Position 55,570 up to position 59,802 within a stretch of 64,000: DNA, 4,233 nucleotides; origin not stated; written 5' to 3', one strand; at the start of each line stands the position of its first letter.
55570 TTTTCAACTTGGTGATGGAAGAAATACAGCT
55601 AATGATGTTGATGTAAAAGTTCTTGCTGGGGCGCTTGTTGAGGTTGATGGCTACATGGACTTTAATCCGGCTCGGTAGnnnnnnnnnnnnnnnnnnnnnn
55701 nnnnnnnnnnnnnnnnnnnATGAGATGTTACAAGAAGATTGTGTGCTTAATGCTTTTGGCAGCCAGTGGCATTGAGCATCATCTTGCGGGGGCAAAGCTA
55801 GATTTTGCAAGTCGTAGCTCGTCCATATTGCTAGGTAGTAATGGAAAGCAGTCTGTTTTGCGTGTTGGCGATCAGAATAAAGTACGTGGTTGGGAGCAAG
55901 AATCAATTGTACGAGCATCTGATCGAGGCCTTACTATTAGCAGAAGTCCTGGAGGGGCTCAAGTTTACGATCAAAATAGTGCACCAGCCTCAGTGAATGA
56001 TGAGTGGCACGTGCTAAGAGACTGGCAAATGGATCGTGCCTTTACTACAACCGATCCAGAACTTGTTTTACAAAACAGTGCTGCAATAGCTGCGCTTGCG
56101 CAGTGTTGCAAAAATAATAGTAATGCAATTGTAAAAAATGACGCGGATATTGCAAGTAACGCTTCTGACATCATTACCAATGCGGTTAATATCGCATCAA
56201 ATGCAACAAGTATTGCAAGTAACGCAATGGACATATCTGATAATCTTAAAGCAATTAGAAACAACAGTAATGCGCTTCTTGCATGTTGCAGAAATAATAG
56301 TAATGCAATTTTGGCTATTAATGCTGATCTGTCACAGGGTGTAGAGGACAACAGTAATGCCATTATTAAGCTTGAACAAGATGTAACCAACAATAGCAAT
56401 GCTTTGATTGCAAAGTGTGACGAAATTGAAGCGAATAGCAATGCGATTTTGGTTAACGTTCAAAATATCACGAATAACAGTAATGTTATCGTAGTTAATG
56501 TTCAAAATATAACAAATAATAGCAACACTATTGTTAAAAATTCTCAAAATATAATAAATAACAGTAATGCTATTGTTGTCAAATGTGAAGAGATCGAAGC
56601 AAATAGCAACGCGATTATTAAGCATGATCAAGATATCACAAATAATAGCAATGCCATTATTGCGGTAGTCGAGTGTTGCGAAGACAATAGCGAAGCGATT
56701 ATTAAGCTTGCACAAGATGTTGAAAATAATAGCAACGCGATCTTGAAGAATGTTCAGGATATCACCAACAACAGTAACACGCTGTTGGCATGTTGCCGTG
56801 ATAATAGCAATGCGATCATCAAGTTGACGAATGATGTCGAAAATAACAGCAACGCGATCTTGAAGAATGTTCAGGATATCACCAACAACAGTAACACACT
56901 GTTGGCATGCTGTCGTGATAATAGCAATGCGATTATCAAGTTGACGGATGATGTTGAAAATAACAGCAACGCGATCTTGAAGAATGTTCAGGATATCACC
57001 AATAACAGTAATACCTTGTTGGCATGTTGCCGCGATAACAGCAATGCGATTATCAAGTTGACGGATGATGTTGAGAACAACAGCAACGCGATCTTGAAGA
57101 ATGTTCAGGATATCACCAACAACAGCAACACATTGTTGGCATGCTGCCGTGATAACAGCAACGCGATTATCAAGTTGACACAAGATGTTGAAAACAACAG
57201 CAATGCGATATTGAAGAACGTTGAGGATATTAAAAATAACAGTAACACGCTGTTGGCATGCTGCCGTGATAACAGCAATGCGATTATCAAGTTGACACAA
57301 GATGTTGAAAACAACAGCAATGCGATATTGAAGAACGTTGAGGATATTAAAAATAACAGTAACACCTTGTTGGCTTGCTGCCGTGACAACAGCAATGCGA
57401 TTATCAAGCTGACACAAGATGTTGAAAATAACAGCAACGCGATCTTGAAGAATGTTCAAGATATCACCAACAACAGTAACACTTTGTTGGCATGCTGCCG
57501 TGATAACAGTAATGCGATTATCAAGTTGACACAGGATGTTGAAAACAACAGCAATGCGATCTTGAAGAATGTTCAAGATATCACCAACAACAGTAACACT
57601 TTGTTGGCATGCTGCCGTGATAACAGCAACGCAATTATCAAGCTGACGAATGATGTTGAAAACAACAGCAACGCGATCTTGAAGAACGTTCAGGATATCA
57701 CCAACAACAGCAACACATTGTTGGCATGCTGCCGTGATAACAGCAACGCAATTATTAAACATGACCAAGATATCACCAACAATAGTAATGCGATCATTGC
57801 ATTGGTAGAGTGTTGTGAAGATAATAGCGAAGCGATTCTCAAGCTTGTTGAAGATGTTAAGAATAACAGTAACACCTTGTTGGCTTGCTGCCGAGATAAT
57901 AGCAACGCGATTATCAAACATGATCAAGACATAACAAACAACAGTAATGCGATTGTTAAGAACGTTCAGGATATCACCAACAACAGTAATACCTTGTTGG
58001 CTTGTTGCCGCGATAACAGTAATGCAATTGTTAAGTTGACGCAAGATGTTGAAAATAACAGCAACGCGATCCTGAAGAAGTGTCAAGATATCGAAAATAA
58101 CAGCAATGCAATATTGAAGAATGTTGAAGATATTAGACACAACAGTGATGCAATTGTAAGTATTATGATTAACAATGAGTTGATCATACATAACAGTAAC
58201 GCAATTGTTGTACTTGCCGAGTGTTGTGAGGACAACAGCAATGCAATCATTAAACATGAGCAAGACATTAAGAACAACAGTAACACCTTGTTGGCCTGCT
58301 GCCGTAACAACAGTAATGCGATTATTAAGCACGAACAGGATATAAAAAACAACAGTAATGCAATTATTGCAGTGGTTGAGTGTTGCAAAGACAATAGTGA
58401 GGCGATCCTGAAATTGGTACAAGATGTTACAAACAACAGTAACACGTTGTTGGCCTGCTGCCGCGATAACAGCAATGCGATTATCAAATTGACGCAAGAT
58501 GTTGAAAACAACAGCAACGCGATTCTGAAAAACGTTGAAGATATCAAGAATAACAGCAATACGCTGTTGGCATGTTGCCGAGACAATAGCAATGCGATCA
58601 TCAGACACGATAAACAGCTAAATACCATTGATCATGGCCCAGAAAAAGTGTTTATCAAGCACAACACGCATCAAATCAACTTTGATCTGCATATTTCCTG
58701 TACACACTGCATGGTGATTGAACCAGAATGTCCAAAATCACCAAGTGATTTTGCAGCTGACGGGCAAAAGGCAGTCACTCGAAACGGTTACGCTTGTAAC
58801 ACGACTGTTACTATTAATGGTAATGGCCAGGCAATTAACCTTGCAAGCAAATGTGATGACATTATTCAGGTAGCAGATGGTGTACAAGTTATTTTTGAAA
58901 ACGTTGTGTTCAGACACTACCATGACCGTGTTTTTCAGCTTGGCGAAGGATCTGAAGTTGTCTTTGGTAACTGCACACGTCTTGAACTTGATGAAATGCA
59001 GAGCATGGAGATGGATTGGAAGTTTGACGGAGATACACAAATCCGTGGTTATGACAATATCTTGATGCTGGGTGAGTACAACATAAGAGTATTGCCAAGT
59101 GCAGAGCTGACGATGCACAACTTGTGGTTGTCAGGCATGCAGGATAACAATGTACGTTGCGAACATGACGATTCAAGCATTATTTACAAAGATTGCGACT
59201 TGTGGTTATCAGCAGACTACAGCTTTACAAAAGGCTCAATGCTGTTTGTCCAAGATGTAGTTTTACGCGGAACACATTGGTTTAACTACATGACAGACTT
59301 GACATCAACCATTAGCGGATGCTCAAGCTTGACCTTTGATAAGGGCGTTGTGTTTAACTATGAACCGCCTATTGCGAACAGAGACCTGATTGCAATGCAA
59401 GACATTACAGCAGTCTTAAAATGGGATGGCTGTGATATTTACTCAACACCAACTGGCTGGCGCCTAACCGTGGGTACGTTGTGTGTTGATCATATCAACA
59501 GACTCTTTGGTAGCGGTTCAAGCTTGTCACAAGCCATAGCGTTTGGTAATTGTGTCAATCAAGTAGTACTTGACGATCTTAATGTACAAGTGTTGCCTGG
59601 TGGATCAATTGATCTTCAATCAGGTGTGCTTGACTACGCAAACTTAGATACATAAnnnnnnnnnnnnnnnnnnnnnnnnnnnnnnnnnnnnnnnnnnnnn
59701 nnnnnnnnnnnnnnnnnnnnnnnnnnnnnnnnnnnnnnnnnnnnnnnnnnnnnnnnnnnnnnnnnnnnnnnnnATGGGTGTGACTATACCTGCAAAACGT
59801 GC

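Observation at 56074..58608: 39-aa repeat reads as 4 heptads + 1 hendecad with Asn in core positions and a Cys-Cys doublet: a very long coiled-coil stalk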

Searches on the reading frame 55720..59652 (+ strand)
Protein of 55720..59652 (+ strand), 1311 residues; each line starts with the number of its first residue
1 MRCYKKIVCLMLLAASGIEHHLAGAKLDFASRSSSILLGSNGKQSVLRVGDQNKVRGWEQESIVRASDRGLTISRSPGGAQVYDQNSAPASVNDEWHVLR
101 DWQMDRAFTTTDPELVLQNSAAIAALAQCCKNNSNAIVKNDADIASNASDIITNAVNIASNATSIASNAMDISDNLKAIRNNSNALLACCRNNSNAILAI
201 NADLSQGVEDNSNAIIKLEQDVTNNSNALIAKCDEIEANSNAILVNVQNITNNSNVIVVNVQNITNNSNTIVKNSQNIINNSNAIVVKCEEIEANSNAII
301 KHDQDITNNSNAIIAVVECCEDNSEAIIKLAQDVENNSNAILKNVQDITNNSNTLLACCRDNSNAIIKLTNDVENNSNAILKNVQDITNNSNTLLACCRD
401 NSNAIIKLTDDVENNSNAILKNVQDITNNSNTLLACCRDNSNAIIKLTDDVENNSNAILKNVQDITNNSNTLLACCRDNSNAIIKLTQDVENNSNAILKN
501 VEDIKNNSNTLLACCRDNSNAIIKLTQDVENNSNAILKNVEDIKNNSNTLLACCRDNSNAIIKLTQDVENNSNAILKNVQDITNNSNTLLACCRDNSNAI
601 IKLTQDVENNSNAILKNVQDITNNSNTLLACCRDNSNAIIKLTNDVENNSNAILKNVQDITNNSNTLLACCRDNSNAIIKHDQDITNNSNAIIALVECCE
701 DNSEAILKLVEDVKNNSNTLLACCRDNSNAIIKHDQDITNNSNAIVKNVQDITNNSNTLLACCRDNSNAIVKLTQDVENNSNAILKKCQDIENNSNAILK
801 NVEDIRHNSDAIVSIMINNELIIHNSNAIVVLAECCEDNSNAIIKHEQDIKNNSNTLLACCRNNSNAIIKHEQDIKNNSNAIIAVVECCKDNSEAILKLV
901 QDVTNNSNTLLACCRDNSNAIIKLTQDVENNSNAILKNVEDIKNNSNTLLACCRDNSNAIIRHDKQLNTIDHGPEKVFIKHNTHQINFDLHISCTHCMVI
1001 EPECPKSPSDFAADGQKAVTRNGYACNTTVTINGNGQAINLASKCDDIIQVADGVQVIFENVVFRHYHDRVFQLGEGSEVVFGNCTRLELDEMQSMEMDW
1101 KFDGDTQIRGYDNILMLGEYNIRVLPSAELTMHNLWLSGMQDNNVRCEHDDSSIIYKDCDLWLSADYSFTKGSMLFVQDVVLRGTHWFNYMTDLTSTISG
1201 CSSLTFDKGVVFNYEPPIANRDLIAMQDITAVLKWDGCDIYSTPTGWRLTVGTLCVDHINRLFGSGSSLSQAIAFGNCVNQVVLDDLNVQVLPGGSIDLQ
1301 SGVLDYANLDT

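Call 5: search_protein_families(library=pfam, proteins=[window:55720-59652:+], max_evalue=0.1)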
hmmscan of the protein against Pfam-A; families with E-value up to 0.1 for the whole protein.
window:55720-59652:+ (1311 aa): 7 families
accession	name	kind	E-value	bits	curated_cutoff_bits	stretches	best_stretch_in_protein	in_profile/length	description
PF20006.4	fvmYukDl_N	-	1.8e-13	50.9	27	0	428-473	3-42/85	YukD-like N-terminal domain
PF06103.16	DUF948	-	1.6e-07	31.8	37.2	0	445-497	32-84/89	Bacterial protein of unknown function (DUF948)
PF25547.1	WXG100_2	-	0.0021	18.5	27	0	321-418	25-111/150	WXG100 like domain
PF25481.1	Nucleoprot-TPR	-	0.0028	18.1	27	0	899-948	27-76/80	Nucleoprotein TPR-like domain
PF08702.15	Fib_alpha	-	0.01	16.5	29.9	1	408-493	43-128/143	Fibrinogen alpha/beta chain family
PF06245.16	DUF1015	-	0.01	15.2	25.8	0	840-941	83-192/325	Protein of unknown function (DUF1015)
PF21801.3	ASPP2-like_RA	-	0.015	15.6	27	0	312-341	25-54/80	Apoptosis-stimulating of p53 protein 2-like, N-terminal RA domain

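Call 6: search_solved_structures(query=window:55720-59652:+, max_evalue=1, show_alignments=2)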
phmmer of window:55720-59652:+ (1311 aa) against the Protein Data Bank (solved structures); distinct sequences matched with E-value up to 1: 4.
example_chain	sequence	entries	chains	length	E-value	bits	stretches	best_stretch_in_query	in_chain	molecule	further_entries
5app_A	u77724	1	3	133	0.061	13.9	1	691-802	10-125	General control protein GCN4,GENERAL CONTROL PROTEIN GCN4, OUTER MEMBRANE PROTEIN 100,Gene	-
2wpr_A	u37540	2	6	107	0.29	11.6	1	700-805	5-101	TRIMERIC AUTOTRANSPORTER ADHESIN FRAGMENT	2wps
6mk7_A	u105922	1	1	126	0.29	11.6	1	306-337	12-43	Cell division protein FtsX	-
2xzr_A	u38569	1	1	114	0.41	11.1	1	699-802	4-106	IMMUNOGLOBULIN-BINDING PROTEIN EIBD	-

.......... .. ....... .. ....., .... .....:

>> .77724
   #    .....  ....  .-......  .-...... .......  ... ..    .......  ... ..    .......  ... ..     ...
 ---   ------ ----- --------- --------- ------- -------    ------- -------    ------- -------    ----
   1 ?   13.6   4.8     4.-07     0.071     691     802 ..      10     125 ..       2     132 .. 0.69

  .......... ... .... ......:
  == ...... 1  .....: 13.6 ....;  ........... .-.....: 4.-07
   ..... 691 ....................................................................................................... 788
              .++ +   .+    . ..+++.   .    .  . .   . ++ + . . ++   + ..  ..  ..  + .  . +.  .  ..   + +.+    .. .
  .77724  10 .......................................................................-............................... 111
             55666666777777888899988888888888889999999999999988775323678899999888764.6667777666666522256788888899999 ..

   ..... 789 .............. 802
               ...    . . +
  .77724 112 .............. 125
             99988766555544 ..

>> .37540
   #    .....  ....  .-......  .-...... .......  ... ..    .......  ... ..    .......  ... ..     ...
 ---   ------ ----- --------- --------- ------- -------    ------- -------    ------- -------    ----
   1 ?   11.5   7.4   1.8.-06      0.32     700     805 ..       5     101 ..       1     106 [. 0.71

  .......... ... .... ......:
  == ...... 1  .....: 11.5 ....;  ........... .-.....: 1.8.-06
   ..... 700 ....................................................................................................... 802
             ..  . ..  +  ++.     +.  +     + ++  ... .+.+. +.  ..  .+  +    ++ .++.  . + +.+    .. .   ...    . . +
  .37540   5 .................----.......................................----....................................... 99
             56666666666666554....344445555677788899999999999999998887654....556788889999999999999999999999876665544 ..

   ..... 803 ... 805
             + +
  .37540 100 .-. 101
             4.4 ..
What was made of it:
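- For the whole protein they are Omp100, SadA and EibD (call 6).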

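Call 7: search_protein_families(library=ncbifam, proteins=[window:55720-59652:+], max_evalue=0.001)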
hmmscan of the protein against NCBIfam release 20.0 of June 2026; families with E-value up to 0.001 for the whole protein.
window:55720-59652:+ (1311 aa): 0 families

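Call 38: find_encoding_contigs(protein=window:55720-59652:+, flank=10000, max_places=4)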
Protein window:55720-59652:+ (1311 aa): no gene with exactly this product is on record in the collection.

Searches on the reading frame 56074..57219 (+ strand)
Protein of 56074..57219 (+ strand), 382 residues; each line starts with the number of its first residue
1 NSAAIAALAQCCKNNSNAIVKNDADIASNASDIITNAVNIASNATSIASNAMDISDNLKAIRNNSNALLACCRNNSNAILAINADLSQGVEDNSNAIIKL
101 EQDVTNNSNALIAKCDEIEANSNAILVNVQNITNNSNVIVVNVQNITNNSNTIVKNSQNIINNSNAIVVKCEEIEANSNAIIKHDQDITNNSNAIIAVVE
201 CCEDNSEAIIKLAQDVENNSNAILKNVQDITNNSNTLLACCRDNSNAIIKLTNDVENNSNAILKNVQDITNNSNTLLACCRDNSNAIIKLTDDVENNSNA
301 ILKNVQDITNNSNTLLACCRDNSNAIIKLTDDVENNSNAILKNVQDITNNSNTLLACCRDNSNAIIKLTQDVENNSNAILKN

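Call 41: predict_structure(protein=window:56074-57078:+)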
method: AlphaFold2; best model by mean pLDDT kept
length: 335 residues; sequences in the alignment: 1
mean_pLDDT: 62.4   pTM: 0.28
mean pLDDT of the five models: 62.4, 38.5, 37.5, 31.0, 29.6
residues with pLDDT >= 90: 0; 70-90: 146; 50-70: 110; < 50: 79
segments of 3 or more residues with pLDDT < 50: 166-235, 237-242
pLDDT, mean of each block of 10 residues (from residue 1): 65 74 76 76 70 69 69 69 75 79 78 74 73 72 73 66 50 37 32 37 29 31 42 45 51 64 65 66 67 71 70 71 69 63
secondary structure, 60 per line:
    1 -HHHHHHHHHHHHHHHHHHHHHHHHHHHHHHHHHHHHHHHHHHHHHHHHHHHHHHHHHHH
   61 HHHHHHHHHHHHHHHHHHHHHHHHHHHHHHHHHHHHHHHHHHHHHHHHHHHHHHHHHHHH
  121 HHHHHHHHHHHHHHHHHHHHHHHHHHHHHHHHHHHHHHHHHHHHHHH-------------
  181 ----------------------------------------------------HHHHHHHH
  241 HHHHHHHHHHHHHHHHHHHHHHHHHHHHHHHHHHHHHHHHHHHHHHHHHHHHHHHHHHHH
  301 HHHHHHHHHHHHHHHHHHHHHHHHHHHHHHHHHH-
elements in order: H2-167 H233-334
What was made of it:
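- On Coiled coil in general: One of five single-sequence AlphaFold2 models is about 80% helix at pLDDT 65-79 and the others have low confidence (call 41).
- The best single-sequence model has helices at residues 2-167 and 233-334 with pLDDT 65-79, and no beta structure (call 41). Four of five single-sequence models have mean pLDDT 30-38 (call 41). No AlphaFold2 model contained beta strands, and the best model has a helix of 166 uninterrupted residues running through many NSN motifs (call 41). The AlphaFold2 monomer model has two long helices separated by a loop (call 41).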

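Call 52: find_homologous_proteins(query=window:56074-57219:+, max_evalue=0.001)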
Query window:56074-57219:+ (382 aa): 30 proteins with E <= 0.001 among 8000 candidates.
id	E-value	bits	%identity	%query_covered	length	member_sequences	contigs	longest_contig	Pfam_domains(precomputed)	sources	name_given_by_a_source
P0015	1.3e-30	125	41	65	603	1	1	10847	-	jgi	-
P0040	1.5e-24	105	38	61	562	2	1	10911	-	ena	-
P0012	8.2e-22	96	41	55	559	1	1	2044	-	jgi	jgi:hypothetical protein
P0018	5.9e-17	80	39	65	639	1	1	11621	-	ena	-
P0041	4.8e-15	73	39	57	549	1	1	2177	-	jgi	jgi:hypothetical protein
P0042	5.0e-15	73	30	65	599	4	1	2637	-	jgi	jgi:ribosome modulation factor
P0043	5.7e-15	73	39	84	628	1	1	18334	-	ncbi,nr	ncbi:hypothetical protein JST56_02105, partial [Candidatus Dependentiae bacterium]|nr:hypothetical p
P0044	1.3e-14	72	38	73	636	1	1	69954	-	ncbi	ncbi:MAG: hypothetical protein ABH827_03970 [bacterium]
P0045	3.5e-14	71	32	79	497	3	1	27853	-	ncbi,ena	-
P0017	2.6e-12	64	37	57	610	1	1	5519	-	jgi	jgi:hypothetical protein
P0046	2.3e-10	58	39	38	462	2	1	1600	-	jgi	-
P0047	1.1e-9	56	32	48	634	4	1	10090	-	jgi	jgi:hypothetical protein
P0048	2.2e-9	55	43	34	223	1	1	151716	-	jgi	jgi:hypothetical protein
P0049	2.4e-8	51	39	43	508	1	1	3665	-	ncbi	-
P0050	1.3e-7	49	29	52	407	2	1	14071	-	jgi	-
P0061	5.4e-4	37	53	11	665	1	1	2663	PF03895.22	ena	-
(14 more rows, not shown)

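Call 57: search_protein_families(library=pfam, proteins=[P0040, P0045, P0043, P0061], max_evalue=0.01)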
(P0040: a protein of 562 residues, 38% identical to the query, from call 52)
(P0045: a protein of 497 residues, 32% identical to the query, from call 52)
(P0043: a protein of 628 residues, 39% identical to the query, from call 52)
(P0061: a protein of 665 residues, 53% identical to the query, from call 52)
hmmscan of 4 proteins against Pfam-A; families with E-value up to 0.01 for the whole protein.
P0040 (562 aa): 1 family
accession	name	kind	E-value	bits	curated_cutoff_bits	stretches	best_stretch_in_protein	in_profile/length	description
PF25516.1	PTPase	-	0.007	16.7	27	0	21-64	30-71/79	Phosphotyrosine protein phosphatase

P0045 (497 aa): 6 families
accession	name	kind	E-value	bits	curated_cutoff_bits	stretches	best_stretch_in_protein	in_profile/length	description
PF24817.1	WD40_WDHD1_1st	-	0.00017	21.3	109.9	1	391-461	219-282/291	WDHD1 first WD40 domain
PF23414.1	Beta-prop_EML_2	-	0.00034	20.5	90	1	393-462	80-142/266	Echinoderm microtubule-associated protein second beta-propeller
PF23775.1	Beta-prop_RIG_2nd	-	0.00091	19.2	80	1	388-463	159-233/278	RIG second beta-propeller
PF24797.1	Beta-prop_WDR35_TULP_N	-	0.0056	16.3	80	0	396-465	255-324/332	WDR35/TULP4 N-terminal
PF12894.13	ANAPC4_WD40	-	0.0057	17.3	22.9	0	393-419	37-63/91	Anaphase-promoting complex subunit 4 WD40 domain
PF24807.1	WD40_CDC20-Fz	-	0.0078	16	200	0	423-464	31-71/292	CDC20/Fizzy WD40 domain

P0043 (628 aa): 0 families

P0061 (665 aa): 3 families
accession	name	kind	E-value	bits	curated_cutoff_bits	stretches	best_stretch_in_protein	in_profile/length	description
PF03895.21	YadA_anchor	-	3.7e-09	37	22.7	1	566-619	4-56/60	YadA-like membrane anchor domain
PF15669.10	CCDC24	-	0.004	17.6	27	0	264-319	122-179/190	Coiled-coil domain-containing protein 24 family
PF06818.20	Fez1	-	0.0074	17.2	34.4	0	396-528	5-140/199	Fez1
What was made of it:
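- On Trimeric autotransporter adhesin (type Vc): The positive control P0061 scores 3.7e-09 (call 57).
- The stalk is N@d-like, and there is one weak hit (E 5e-4) to a real trimeric autotransporter, P0061 (calls 52, 57).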
